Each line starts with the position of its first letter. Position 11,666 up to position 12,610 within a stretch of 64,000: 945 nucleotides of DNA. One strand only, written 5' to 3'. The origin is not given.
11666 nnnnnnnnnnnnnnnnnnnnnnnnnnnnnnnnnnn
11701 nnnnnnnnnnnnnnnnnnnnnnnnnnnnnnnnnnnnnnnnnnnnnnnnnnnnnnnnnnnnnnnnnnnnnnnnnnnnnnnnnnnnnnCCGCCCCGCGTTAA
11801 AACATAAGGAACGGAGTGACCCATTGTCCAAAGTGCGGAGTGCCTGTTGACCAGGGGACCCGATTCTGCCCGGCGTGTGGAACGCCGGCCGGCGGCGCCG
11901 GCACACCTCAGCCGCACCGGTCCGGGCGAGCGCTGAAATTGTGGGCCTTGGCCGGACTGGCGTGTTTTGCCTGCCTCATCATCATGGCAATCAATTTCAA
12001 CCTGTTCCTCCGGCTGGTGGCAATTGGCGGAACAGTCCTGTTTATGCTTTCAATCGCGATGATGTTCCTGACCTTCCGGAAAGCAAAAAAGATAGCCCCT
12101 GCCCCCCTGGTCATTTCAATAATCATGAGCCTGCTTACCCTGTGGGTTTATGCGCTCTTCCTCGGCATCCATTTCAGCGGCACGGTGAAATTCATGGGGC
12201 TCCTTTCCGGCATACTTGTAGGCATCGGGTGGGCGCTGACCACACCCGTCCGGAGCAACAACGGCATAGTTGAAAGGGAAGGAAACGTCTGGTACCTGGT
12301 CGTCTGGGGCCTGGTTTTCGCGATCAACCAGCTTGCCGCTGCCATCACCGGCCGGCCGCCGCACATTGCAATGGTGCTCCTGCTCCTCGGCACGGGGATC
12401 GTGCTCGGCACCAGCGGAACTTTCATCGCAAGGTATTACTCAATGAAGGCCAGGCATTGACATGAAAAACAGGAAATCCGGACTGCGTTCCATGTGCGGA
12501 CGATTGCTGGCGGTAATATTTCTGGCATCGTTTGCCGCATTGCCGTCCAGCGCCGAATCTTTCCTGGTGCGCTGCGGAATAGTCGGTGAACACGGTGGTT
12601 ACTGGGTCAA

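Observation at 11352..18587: Coupled cluster of four zinc-ribbon/giant-protein genes next to mscL: candidate undescribed membrane-associated system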

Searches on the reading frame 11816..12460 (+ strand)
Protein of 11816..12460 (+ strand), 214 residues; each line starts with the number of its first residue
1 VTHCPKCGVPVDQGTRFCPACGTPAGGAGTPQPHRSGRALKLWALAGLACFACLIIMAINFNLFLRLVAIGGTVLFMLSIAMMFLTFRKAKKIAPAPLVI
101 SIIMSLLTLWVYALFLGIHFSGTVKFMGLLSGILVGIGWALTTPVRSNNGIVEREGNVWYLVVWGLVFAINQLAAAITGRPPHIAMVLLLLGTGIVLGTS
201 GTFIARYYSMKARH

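Call 3: search_protein_families(library=pfam, proteins=[window:11816-12460:+], max_evalue=1)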
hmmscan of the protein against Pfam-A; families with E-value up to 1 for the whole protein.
window:11816-12460:+ (214 aa): 17 families
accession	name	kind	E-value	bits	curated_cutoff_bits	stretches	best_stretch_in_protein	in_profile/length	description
PF13240.11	Zn_Ribbon_1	-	8.4e-08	32.2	25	1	3-24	1-22/23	zinc-ribbon domain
PF13248.11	Zn_ribbon_3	-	7e-06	25.8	27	1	1-24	2-25/26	zinc-ribbon domain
PF12773.13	DZR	-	9.3e-05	22.9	27.3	1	4-26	1-23/45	Double zinc ribbon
PF24460.1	DUF7575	-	0.0001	22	28.5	1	2-24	4-26/28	Domain of unknown function (DUF7575)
PF24008.1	DUF7322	-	0.00046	20.1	27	1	62-112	9-59/61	Domain of unknown function (DUF7322)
PF24463.1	DUF7577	-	0.004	17.2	28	1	3-24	4-25/27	Domain of unknown function (DUF7577)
PF17032.10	Zn_ribbon_15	-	0.0063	17.7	28.9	1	2-22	53-73/73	zinc-ribbon family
PF14803.11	Zn_ribbon_Nudix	-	0.0091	16.3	25.6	1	16-25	1-10/34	Nudix N-terminal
PF06677.18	Auto_anti-p27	-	0.016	15.7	24.1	1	2-22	16-40/40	Sjogren's syndrome/scleroderma autoantigen 1 (Autoantigen p27)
PF01302.31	CAP_GLY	-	0.095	13.1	26.5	1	121-153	12-45/65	CAP-Gly domain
PF09297.16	Zn_ribbon_NUD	-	0.14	12.3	24.8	1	15-24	3-12/32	NADH pyrophosphatase zinc ribbon domain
PF14446.12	Prok-RING_1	-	0.46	10.9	29.1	1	2-24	5-29/54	Prokaryotic RING finger family 1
PF03119.21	DNA_ligase_ZBD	-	0.51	10.7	25.8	0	18-25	2-9/27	NAD-dependent DNA ligase C4 zinc finger domain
PF18912.6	DZR_2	-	0.51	10.7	27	1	3-38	9-44/56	Double zinc ribbon domain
PF10571.15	UPF0547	-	0.52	10.9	29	1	3-22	2-21/26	Uncharacterised protein family UPF0547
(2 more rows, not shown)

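Call 4: search_protein_families(library=ncbifam, proteins=[window:11816-12460:+], max_evalue=1)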
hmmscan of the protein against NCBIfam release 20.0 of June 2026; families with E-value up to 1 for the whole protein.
window:11816-12460:+ (214 aa): 5 families
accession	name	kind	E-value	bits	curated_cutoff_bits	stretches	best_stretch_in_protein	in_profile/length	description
NF001646.0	PRK00420.1-3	equivalog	0.11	12.7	117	1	2-22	21-43/117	hypothetical protein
NF001645.0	PRK00420.1-2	equivalog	0.25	11.4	162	1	2-22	25-47/106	hypothetical protein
NF045510.1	4Cys_prefix_kin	domain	0.37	11.1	24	0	3-24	6-25/26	4-Cys prefix domain-containing protein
NF053815.1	teico_TcaA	equivalog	0.43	9.3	550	1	1-23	1-23/463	membrane-associated protein TcaA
NF009142.0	PRK12495.1-3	equivalog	0.84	9.8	377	1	2-23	43-66/261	hypothetical protein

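Call 5: search_protein_families(library=padloc, proteins=[window:11816-12460:+], max_evalue=1)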
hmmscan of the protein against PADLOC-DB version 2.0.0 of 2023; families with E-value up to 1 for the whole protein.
window:11816-12460:+ (214 aa): 0 families

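Call 25: search_protein_families(library=phrogs, proteins=[window:11816-12460:+], max_evalue=0.1)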
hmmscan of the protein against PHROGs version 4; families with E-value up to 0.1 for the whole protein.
window:11816-12460:+ (214 aa): 5 families
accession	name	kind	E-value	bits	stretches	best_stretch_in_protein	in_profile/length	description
phrog_16989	-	moron, auxiliary metabolic gene and host takeover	0.0013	19.7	1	3-112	8-120/122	membrane protein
phrog_2546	-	unknown function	0.01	17.1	1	3-25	2-24/180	-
phrog_31022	-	unknown function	0.042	15.1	1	157-198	58-96/119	-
phrog_27136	-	unknown function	0.053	14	1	1-25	1-24/224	-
phrog_6586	-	unknown function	0.092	13.6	0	2-107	4-111/129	-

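Call 49: search_protein_families(library=pfam, alignment_id=A4, max_evalue=1)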
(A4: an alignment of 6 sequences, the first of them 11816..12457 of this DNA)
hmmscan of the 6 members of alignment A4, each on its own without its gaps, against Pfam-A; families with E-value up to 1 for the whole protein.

A. member 1, window:11816-12457:+ (214 aa): 17 families
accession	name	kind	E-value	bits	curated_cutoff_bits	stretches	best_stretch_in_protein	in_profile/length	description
PF13240.11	Zn_Ribbon_1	-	8.4e-08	32.2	25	1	3-24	1-22/23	zinc-ribbon domain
PF13248.11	Zn_ribbon_3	-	7e-06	25.8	27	1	1-24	2-25/26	zinc-ribbon domain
PF12773.13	DZR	-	9.3e-05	22.9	27.3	1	4-26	1-23/45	Double zinc ribbon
PF24460.1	DUF7575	-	0.0001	22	28.5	1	2-24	4-26/28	Domain of unknown function (DUF7575)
PF24008.1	DUF7322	-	0.00046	20.1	27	1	62-112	9-59/61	Domain of unknown function (DUF7322)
PF24463.1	DUF7577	-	0.004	17.2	28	1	3-24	4-25/27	Domain of unknown function (DUF7577)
PF17032.10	Zn_ribbon_15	-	0.0063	17.7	28.9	1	2-22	53-73/73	zinc-ribbon family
PF14803.11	Zn_ribbon_Nudix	-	0.0091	16.3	25.6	1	16-25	1-10/34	Nudix N-terminal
PF06677.18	Auto_anti-p27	-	0.016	15.7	24.1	1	2-22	16-40/40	Sjogren's syndrome/scleroderma autoantigen 1 (Autoantigen p27)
PF01302.31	CAP_GLY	-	0.095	13.1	26.5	1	121-153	12-45/65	CAP-Gly domain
PF09297.16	Zn_ribbon_NUD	-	0.14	12.3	24.8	1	15-24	3-12/32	NADH pyrophosphatase zinc ribbon domain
PF14446.12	Prok-RING_1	-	0.46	10.9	29.1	1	2-24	5-29/54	Prokaryotic RING finger family 1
PF03119.21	DNA_ligase_ZBD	-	0.51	10.7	25.8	0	18-25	2-9/27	NAD-dependent DNA ligase C4 zinc finger domain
PF18912.6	DZR_2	-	0.51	10.7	27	1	3-38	9-44/56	Double zinc ribbon domain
PF10571.15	UPF0547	-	0.52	10.9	29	1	3-22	2-21/26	Uncharacterised protein family UPF0547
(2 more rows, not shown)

B. families by the number of members that match (of 6 scanned): 27 families (the first 25 are shown)
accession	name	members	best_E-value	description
PF13240.11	Zn_Ribbon_1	2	8.4e-08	zinc-ribbon domain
PF13248.11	Zn_ribbon_3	2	2.1e-06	zinc-ribbon domain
PF12773.13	DZR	2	9.3e-05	Double zinc ribbon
PF24460.1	DUF7575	2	0.0001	Domain of unknown function (DUF7575)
PF24463.1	DUF7577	2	0.004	Domain of unknown function (DUF7577)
PF17032.10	Zn_ribbon_15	2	0.0063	zinc-ribbon family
PF08271.17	Zn_Ribbon_TF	2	0.044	TFIIB zinc-binding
PF09843.14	DUF2070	2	0.59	Predicted membrane protein (DUF2070)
PF24008.1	DUF7322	1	0.00046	Domain of unknown function (DUF7322)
PF01040.23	UbiA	1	0.0033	UbiA prenyltransferase family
PF14803.11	Zn_ribbon_Nudix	1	0.0091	Nudix N-terminal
PF07331.16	TctB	1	0.0093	Tripartite tricarboxylate transporter TctB family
PF06677.18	Auto_anti-p27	1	0.016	Sjogren's syndrome/scleroderma autoantigen 1 (Autoantigen p27)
PF04138.20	GtrA_DPMS_TM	1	0.022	GtrA/DPMS, transmembrane domain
PF06289.16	FlbD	1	0.028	Flagellar and Swarming motility proteins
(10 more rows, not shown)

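Call 52: find_related_loci(query=A5, collection=genome_contigs, flank=10000)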
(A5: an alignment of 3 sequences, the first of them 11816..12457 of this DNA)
Query A5 (214 aa) in genome_contigs; peptide patterns used: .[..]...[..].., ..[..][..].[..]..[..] (x = any residue, [..] = any of these).
50 stretches matched a pattern; 7 encode a relative of the query (tblastn E <= 1e-3); 7 distinct loci.
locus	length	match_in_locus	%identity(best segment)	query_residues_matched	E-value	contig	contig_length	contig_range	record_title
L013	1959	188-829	65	1-214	1e-92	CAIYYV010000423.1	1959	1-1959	MAG: Akkermansiaceae bacterium isolate Loclat_bin-19251 genome assembly, contig: bin-19251:423/452, whole genome shotgun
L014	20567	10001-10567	42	30-212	2e-41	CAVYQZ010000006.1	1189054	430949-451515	MAG: Candidatus Aminicenantes bacterium isolate MFD04716.bin.2.288 genome assembly, contig: contig_21162, whole genome s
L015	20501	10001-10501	43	46-213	7e-40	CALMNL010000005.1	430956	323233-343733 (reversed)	MAG TPA_asm: uncultured Desulfatitalea sp. isolate SRR6284162_bin.22_CONCOCT_v1.1_MAG genome assembly, contig: ERZ795126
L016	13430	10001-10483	43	52-212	2e-38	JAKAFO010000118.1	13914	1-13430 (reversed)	MAG: Deltaproteobacteria bacterium isolate WY2.bin100 NODE_6549_length_13914_cov_3.610720, whole genome shotgun sequence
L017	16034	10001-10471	41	55-211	2e-33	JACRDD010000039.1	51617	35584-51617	MAG: Desulfobacterales bacterium isolate NC_groundwater_1663_Pr3_B-0.1um_60_182 SR-2_scaffold_141_3694567, whole genome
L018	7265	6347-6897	35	3-206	4e-21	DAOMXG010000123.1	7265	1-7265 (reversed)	MAG TPA_asm: Beijerinckiaceae bacterium isolate AMR_MDS_5658 NODE_5362_length_7265_cov_11.504161, whole genome shotgun s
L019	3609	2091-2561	30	37-213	9e-15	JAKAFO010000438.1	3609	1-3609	MAG: Deltaproteobacteria bacterium isolate WY2.bin100 NODE_56469_length_3609_cov_4.927628, whole genome shotgun sequence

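Call 93: find_related_loci(query=A5, collection=viral_contigs, flank=8000)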
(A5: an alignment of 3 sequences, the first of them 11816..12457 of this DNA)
Query A5 (214 aa) in viral_contigs; peptide patterns used: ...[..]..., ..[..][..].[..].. (x = any residue, [..] = any of these).
98 stretches matched a pattern, but none encodes a relative of the query by tblastn (E <= 1e-3).

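Call 98: search_protein_families(library=pfam, proteins=[L014:4382-5203:-, L014:5402-7369:-, L014:7471-9813:+, L014:15552-16205:+, L014:16202-17440:+, L015:7301-7846:+, L015:7825-8802:+, L015:9387-9803:+, L015:14337-14855:-, L015:14913-16058:+], max_evalue=0.001)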
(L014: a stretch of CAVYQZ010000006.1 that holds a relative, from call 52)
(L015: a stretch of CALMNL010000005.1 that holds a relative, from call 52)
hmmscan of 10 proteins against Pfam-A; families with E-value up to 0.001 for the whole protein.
L014:4382-5203:- (273 aa): 0 families

L014:5402-7369:- (655 aa): 1 family
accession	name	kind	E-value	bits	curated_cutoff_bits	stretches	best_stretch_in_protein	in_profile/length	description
PF01663.27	Phosphodiest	-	8e-34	118.2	23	2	383-588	158-330/342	Type I phosphodiesterase / nucleotide pyrophosphatase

L014:7471-9813:+ (780 aa): 3 families
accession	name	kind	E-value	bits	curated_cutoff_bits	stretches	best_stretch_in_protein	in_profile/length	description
PF03772.21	Competence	-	8.8e-46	156.9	23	1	231-489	2-264/270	Competence protein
PF13567.11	DUF4131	-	3.8e-14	53.1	31.6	1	26-185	4-164/165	Domain of unknown function (DUF4131)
PF00753.33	Lactamase_B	-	5.4e-11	43.2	22.7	1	539-731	10-193/196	Metallo-beta-lactamase superfamily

L014:15552-16205:+ (217 aa): 1 family
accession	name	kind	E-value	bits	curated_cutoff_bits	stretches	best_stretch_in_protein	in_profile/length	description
PF19027.5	DUF5752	-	1.5e-58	198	23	1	2-206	2-203/208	Family of unknown function (DUF5752)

L014:16202-17440:+ (412 aa): 4 families
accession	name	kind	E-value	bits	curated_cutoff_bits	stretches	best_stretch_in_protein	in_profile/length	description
PF21269.3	TreT_GT1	-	1e-55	187.8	27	1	34-179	1-144/144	Trehalose synthase, N-terminal domain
PF00534.26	Glycos_transf_1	-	6.5e-25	88.1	26.4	1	209-379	4-171/172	Glycosyl transferases group 1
PF13692.12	Glyco_trans_1_4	-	2.6e-12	47.6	27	1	221-365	2-141/142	Glycosyl transferases group 1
PF20706.3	GT4-conflict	-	3.5e-05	23.4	26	1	247-335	229-314/385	Family 4 Glycosyltransferase in conflict systems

L015:7301-7846:+ (181 aa): 1 family
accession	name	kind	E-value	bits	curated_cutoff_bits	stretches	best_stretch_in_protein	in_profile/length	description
PF00857.26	Isochorismatase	-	4e-36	125.2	27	1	4-174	2-174/175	Isochorismatase domain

L015:7825-8802:+ (325 aa): 1 family
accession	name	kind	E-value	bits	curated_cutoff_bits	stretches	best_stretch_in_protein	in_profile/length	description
PF03009.23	GDPD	-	6.9e-22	79.2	23.6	1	81-290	1-226/244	Glycerophosphoryl diester phosphodiesterase family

L015:9387-9803:+ (138 aa): 6 families
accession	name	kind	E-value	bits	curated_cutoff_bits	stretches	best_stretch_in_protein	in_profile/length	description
PF13508.13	Acetyltransf_7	-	3.8e-15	56.5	27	1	43-118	3-83/84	Acetyltransferase (GNAT) domain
PF00583.31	Acetyltransf_1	-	7.2e-15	55.7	20.7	1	34-117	22-116/116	Acetyltransferase (GNAT) family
PF13673.13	Acetyltransf_10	-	1.5e-14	54.5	23.6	1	27-120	15-110/128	Acetyltransferase (GNAT) domain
PF13527.13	Acetyltransf_9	-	1.3e-06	28.8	25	1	67-118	73-125/127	Acetyltransferase (GNAT) domain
PF08445.16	FR47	-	0.00026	21.4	22.1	0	65-120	20-80/86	FR47-like protein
PF17013.11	Acetyltransf_15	-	0.00035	20.5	35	0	66-97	71-103/210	Putative acetyl-transferase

L015:14337-14855:- (172 aa): 0 families

L015:14913-16058:+ (381 aa): 1 family
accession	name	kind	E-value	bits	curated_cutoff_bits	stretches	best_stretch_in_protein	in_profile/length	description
PF14366.11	DUF4410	-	4.4e-08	33.6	26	1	252-336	25-107/120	Domain of unknown function (DUF4410)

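Call 99: search_protein_families(library=padloc, proteins=[L014:5402-7369:-, L014:7471-9813:+, L014:15552-16205:+, L014:16202-17440:+, L015:7825-8802:+, L015:14913-16058:+, L015:16456-17913:-], max_evalue=0.001)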
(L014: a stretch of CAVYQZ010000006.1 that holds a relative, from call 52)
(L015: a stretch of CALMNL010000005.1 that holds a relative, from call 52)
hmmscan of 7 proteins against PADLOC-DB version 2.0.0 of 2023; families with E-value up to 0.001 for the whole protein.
L014:5402-7369:- (655 aa): 0 families

L014:7471-9813:+ (780 aa): 6 families
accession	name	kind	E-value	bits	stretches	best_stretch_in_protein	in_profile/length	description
PDLC03854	LmuA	-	4.8e-11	40.4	1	653-752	204-306/345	-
PDLC04675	PDC-M48B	-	3.5e-08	31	1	660-764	154-256/291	-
PDLC03805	RTasMBL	-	1.7e-06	25.5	1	659-732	180-258/322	DRT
PDLC04676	PDC-M48B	-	1.9e-06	24.9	1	658-761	210-328/357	-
PDLC04677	PDC-M48B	-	4.5e-05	20.9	0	661-748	213-299/339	-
PDLC02158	Avs1a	-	0.00024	18.4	0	657-748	249-342/392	-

L014:15552-16205:+ (217 aa): 0 families

L014:16202-17440:+ (412 aa): 0 families

L015:7825-8802:+ (325 aa): 0 families

L015:14913-16058:+ (381 aa): 0 families

L015:16456-17913:- (485 aa): 0 families
